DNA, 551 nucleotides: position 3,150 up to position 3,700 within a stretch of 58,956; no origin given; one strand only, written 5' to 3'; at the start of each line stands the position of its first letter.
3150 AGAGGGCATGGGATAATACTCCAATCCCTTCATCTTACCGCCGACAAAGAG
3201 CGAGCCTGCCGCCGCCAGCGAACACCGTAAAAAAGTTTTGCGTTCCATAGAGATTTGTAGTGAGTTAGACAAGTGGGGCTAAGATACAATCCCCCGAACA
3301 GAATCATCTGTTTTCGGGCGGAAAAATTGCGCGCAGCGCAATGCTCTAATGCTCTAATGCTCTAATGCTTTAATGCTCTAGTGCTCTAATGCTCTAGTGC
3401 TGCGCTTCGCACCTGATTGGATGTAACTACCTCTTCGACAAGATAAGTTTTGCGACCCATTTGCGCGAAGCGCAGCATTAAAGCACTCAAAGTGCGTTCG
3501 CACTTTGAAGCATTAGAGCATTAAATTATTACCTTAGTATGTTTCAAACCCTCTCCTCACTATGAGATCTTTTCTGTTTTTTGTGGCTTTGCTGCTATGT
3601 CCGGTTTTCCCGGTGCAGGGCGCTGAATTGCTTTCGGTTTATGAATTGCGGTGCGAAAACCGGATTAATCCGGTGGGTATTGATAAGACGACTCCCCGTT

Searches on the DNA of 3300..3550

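Call 80: search_rna_families(source=window, start=3300, end=3550, threshold=evalue, max_evalue=1)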
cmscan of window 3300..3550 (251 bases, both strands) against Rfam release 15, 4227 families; matches with E-value up to 1: 1.
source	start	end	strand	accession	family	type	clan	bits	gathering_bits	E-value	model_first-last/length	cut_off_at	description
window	3387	3488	-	RF03816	MIR6297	Gene; miRNA;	-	19.5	114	0.3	1-107/107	no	MIR6297 microRNA precursor family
